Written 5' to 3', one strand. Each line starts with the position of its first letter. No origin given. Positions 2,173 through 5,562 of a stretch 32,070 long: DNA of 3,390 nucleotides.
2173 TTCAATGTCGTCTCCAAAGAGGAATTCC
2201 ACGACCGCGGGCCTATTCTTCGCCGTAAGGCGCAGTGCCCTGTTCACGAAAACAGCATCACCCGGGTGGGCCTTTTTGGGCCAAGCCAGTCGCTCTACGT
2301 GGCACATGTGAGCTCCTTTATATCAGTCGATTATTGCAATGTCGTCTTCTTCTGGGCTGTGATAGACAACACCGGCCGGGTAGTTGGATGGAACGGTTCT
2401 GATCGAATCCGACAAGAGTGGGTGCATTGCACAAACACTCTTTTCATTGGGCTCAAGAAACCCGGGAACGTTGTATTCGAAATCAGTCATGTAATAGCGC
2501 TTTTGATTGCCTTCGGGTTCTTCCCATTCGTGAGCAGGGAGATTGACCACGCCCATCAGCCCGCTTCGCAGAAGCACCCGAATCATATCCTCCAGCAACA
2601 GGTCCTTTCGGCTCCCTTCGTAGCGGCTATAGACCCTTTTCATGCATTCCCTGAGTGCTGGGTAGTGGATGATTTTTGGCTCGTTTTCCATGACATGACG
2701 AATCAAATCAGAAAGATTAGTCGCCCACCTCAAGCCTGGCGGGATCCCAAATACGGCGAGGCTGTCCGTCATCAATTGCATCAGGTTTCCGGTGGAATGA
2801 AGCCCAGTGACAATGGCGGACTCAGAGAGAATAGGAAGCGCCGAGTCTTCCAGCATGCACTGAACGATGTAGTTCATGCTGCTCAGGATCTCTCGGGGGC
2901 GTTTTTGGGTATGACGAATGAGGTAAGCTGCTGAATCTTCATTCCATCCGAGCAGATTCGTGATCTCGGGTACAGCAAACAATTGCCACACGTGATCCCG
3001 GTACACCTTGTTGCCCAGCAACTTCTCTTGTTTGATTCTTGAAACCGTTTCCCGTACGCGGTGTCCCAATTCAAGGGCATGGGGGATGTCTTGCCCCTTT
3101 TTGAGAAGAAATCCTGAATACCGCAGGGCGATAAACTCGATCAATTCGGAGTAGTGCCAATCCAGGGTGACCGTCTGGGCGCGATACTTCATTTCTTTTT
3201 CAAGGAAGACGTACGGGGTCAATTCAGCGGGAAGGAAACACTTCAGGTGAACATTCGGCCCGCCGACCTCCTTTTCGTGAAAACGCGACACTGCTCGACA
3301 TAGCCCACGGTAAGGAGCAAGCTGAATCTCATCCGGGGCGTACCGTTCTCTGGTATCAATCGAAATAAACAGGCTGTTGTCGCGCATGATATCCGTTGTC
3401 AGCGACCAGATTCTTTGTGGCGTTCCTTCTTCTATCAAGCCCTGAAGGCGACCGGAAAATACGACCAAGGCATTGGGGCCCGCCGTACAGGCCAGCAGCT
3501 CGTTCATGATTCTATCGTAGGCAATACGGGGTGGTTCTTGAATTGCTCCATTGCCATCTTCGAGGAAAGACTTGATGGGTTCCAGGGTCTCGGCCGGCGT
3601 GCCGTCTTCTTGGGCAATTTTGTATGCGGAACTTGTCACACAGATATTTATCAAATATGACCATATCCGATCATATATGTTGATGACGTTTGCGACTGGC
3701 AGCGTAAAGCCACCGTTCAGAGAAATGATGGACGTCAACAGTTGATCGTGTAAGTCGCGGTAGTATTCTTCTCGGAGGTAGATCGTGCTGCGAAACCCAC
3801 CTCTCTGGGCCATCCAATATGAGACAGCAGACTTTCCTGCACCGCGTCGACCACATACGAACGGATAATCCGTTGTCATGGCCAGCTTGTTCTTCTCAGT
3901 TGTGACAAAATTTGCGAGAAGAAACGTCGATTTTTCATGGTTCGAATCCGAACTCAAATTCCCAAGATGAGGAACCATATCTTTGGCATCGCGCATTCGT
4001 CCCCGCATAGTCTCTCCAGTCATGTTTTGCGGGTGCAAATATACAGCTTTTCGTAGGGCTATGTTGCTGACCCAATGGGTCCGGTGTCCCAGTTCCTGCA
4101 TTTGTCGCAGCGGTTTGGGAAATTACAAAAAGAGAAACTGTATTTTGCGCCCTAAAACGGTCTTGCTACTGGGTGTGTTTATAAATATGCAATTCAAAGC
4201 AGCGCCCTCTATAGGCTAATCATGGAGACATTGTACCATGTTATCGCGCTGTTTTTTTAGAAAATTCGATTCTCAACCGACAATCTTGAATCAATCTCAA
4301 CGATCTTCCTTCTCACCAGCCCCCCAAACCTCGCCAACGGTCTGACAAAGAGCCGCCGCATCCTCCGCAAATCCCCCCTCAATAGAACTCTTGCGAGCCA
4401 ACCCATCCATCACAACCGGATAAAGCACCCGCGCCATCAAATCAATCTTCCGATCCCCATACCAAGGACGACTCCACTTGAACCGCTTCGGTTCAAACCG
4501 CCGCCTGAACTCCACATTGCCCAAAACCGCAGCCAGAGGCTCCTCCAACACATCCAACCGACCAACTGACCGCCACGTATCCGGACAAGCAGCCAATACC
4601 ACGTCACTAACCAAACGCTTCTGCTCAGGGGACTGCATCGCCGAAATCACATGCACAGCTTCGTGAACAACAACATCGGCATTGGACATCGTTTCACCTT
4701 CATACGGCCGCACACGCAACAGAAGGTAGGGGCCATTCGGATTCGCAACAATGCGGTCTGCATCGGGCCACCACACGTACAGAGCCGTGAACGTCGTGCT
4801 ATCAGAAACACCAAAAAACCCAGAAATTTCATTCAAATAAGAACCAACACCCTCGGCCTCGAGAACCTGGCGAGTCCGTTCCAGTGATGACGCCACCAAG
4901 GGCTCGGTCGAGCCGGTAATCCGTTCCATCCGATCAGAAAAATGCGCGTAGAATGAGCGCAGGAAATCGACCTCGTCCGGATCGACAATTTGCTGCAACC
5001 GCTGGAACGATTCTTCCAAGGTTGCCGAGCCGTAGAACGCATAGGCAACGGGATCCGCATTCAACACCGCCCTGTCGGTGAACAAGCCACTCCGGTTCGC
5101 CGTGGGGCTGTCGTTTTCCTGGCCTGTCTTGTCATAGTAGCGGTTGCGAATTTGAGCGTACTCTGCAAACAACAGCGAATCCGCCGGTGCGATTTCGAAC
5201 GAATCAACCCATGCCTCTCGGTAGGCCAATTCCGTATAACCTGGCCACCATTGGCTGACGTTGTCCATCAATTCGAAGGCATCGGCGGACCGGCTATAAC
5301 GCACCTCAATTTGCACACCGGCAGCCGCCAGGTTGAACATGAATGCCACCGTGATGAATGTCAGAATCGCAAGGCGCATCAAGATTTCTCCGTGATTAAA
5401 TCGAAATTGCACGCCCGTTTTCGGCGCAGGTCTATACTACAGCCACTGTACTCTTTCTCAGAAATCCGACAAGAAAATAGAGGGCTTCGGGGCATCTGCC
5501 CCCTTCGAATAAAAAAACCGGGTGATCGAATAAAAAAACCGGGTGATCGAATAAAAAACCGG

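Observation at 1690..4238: Translationally coupled P-loop NTPase + two-TM protein operon: candidate undescribed defence/abortive-infection-type module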

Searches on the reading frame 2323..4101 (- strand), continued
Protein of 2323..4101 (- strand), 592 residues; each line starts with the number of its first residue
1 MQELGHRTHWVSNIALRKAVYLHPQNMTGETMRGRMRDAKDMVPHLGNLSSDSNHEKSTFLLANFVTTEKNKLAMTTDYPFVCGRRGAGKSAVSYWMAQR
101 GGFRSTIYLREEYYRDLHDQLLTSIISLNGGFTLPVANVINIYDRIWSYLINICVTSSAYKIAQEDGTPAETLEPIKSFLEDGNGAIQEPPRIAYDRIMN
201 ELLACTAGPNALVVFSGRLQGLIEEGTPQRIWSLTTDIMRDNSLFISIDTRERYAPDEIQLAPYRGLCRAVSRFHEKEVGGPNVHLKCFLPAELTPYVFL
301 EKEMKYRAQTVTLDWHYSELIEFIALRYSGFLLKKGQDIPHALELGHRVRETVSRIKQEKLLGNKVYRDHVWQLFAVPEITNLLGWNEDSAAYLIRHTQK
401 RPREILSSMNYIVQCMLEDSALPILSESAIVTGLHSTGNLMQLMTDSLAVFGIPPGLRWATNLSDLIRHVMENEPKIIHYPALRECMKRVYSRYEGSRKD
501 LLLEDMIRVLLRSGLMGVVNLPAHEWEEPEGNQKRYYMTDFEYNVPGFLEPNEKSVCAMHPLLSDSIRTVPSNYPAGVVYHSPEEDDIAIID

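Call 70: search_protein_families(library=pfam, alignment_id=A6, max_evalue=0.00001)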
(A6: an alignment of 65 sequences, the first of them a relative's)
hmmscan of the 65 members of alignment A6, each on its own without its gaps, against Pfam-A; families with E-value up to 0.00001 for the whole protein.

A. member 1, L001:1-1224:+ (407 aa): 1 family
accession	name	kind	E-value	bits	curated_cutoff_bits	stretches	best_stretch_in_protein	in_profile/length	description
PF19658.4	DUF6161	-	2.5e-88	295.6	27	1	172-393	2-215/216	Family of unknown function (DUF6161)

B. families by the number of members that match (of 65 scanned): 63 families (the first 25 are shown)
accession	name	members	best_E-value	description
PF00665.32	rve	6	7.7e-29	Integrase core domain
PF01695.23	IstB_IS21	3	2.5e-83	IstB-like ATP binding protein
PF13683.12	rve_3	3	8.9e-30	Integrase core domain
PF13276.12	HTH_21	3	1.3e-20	HTH-like domain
PF13333.12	rve_2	3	1.3e-12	Integrase core domain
PF13610.12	DDE_Tnp_IS240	2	3.4e-43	DDE domain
PF01797.21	Y1_Tnp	2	5.4e-40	Transposase IS200 like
PF22483.2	Mu-transpos_C_2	2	5.5e-20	Mu transposase, C-terminal domain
PF01527.26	HTH_Tnp_1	2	3.1e-09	Transposase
PF00308.24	Bac_DnaA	2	1.2e-06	Bacterial DnaA ATPAse domain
PF13941.12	MutL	1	8.1e-126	MutL protein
PF19658.4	DUF6161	1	2.5e-88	Family of unknown function (DUF6161)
PF00501.34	AMP-binding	1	8.2e-70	AMP-binding enzyme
PF01642.28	MM_CoA_mutase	1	2.5e-66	Methylmalonyl-CoA mutase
PF01610.23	DDE_Tnp_ISL3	1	1.5e-64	Transposase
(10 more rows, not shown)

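Call 71: search_protein_families(library=padloc, alignment_id=A5, max_evalue=0.001)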
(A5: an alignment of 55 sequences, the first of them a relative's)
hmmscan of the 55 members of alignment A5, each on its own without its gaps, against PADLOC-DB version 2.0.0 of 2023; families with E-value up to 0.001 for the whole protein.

A. member 1, P0001 (561 aa): 0 families

B. families by the number of members that match (of 55 scanned): 7 families
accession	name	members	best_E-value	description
PDLC04561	PDC-M28C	21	6e-09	-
PDLC04140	mad8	13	1.8e-05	mads_8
PDLC01994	RtcR_PspF1--CARF_AAA_HTH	2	0.00065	-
PDLC04734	PDC-M62A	1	0.00026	-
PDLC04235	PDC-M01A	1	0.00051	-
PDLC02335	AbiLi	1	0.00056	AbiLi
PDLC03862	LmuB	1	0.00078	-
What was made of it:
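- On Any PADLOC v2 defence system: The wider family only weakly touches PDC-M28C (best 6e-9) and mad8 (call 71).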

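Call 77: find_encoding_contigs(protein=P0002, flank=5000, max_places=2)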
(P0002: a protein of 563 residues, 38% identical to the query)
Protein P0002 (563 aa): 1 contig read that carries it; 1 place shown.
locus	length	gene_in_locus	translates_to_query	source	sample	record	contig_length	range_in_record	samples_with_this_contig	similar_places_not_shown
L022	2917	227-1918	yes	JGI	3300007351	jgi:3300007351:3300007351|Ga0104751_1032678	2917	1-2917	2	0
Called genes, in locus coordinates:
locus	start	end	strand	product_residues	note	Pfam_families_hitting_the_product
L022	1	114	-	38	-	?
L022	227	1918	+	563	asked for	-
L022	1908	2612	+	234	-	-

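Call 78: find_encoding_contigs(protein=P0015, flank=5000, max_places=2)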
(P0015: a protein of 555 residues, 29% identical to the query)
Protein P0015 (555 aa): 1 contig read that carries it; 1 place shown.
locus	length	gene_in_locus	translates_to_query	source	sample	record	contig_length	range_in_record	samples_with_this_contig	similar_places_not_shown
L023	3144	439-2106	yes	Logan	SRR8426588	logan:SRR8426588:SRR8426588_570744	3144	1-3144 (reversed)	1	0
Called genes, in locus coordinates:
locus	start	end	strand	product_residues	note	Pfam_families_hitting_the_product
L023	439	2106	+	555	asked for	PF24389:ORC-CDC6-like (weak)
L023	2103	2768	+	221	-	-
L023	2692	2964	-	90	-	-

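Call 79: find_encoding_contigs(protein=P0006, flank=5000, max_places=2)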
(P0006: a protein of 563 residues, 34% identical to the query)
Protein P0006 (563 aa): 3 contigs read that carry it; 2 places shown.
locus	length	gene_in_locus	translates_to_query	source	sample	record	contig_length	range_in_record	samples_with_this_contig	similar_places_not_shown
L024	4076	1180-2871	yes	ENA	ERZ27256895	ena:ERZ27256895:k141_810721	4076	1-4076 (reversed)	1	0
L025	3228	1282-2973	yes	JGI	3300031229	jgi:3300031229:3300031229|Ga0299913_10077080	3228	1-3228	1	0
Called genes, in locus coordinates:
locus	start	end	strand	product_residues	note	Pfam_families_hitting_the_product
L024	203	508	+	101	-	PF15731:MqsA_antitoxin (weak), PF20432:Xre-like-HTH (weak), PF13560:HTH_31 (weak), PF01381:HTH_3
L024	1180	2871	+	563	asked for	-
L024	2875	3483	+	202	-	-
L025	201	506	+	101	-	PF15731:MqsA_antitoxin (weak), PF20432:Xre-like-HTH (weak), PF13560:HTH_31 (weak), PF01381:HTH_3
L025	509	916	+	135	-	-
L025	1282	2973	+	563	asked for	-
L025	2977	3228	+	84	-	?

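Call 87: search_dna_similar(query=P0080, collection=plasmids, mode=protein, max_evalue=0.00001, max_rows=15)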
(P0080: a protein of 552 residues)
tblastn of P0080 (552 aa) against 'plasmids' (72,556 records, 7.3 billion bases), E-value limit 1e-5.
No match.

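Call 88: search_dna_similar(query=P0035, collection=plasmids, mode=protein, max_evalue=0.00001, max_rows=15)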
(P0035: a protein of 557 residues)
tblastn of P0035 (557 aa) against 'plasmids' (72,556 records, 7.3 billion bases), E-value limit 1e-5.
No match.

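Call 94: fold_search(model_id=the predicted structure, library=viral)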
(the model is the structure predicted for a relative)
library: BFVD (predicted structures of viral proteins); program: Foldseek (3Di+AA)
matches with E <= 10: 338; with E <= 0.001: 0
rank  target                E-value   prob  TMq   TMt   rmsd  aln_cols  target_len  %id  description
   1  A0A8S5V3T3            2.0e-02  0.89  0.25  0.18  14.8       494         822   11  NLR family CARD domain-containing protein-inhibition, Muti-domain, Innate Immunity, Phosphorylation [Siphoviridae sp. cteDy1]
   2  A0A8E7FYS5            2.0e-02  0.63  0.22  0.21  26.3       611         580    9  (no name in the UniProt tables at hand)
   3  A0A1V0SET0            2.1e-02  0.75  0.21  0.28  20.7       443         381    9  AAA family ATPase [Hokovirus HKV1]
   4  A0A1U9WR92            3.4e-02  0.80  0.17  0.31  15.1       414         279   10  (no name in the UniProt tables at hand)
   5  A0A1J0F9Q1            4.1e-02  0.75  0.24  0.30  19.1       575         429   10  (no name in the UniProt tables at hand)
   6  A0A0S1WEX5            4.5e-02  0.54  0.15  0.15  13.6       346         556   10  (no name in the UniProt tables at hand)
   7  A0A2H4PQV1            5.0e-02  0.90  0.25  0.32  13.1       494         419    9  (no name in the UniProt tables at hand)
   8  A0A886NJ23            5.2e-02  0.57  0.13  0.18  20.2       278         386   13  (no name in the UniProt tables at hand)
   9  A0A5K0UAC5            7.9e-02  0.77  0.26  0.21  16.4       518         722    8  AAA+ ATPase domain-containing protein [Yasminevirus sp. GU-2018]
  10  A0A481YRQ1            8.7e-02  0.30  0.16  0.19  21.3       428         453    7  ATPase family protein [Pithovirus LCDPAC02]
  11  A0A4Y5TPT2            9.1e-02  0.84  0.19  0.43  10.8       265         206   13  (no name in the UniProt tables at hand)
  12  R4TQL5                9.5e-02  0.75  0.22  0.21  15.5       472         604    9  (no name in the UniProt tables at hand)
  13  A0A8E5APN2            1.0e-01  0.16  0.18  0.18  22.9       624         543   11  Helicase-primase helicase subunit [Anguillid herpesvirus 1]
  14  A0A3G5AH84            1.3e-01  0.21  0.17  0.19  20.1       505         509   10  Uncharacterized protein [Sylvanvirus sp.]
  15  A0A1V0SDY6            1.3e-01  0.09  0.14  0.09  26.5       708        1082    9  Superfamily II helicase [Indivirus ILV1]
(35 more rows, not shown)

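Call 95: search_protein_families(library=padloc, proteins=[L013:857-2725:+, L013:2759-3802:+, L013:3812-4831:+, L013:13147-14733:-, L014:2673-4250:+, L014:5175-6527:-, L014:7503-8351:-, L014:17389-18462:-, L001:6921-8843:+, L001:5112-6425:+], max_evalue=0.00001)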
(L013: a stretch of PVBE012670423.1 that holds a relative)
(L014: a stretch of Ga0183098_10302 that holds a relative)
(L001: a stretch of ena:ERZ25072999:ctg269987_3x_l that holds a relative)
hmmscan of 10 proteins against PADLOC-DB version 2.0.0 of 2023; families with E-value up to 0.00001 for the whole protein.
L013:857-2725:+ (622 aa): 0 families

L013:2759-3802:+ (347 aa): 0 families

L013:3812-4831:+ (339 aa): 0 families

L013:13147-14733:- (528 aa): 0 families

L014:2673-4250:+ (525 aa): 0 families

L014:5175-6527:- (450 aa): 0 families

L014:7503-8351:- (282 aa): 0 families

L014:17389-18462:- (357 aa): 0 families

L001:6921-8843:+ (640 aa): 0 families

L001:5112-6425:+ (437 aa): 0 families
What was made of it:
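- Tried and rejected: I could not assign them to specific genes (call 95).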

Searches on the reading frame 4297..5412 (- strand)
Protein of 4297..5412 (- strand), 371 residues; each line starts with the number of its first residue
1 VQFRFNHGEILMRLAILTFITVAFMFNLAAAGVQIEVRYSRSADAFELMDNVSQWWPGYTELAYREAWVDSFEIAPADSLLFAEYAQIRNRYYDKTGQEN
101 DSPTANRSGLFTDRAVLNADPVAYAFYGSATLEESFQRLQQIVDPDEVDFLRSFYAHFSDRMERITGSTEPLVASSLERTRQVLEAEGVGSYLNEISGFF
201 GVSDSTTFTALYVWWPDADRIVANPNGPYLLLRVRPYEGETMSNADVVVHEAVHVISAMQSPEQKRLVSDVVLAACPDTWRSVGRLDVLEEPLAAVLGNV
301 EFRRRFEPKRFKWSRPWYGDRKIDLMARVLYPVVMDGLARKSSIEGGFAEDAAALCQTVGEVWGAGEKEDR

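Call 3: search_protein_families(library=pfam, proteins=[window:4297-5412:-], max_evalue=1)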
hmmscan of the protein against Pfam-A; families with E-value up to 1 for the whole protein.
window:4297-5412:- (371 aa): 0 families

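Call 4: search_protein_families(library=padloc, proteins=[window:4297-5412:-], max_evalue=1)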
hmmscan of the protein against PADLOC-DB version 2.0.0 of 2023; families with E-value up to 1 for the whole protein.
window:4297-5412:- (371 aa): 0 families

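Call 5: search_protein_families(library=ncbifam, proteins=[window:4297-5412:-], max_evalue=1)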
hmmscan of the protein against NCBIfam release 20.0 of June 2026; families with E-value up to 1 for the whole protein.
window:4297-5412:- (371 aa): 1 family
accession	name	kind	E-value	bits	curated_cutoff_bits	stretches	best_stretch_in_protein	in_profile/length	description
TIGR01002.1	hlyII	subfamily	0.034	13.7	245.6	1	20-74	249-303/313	beta-channel forming cytolysin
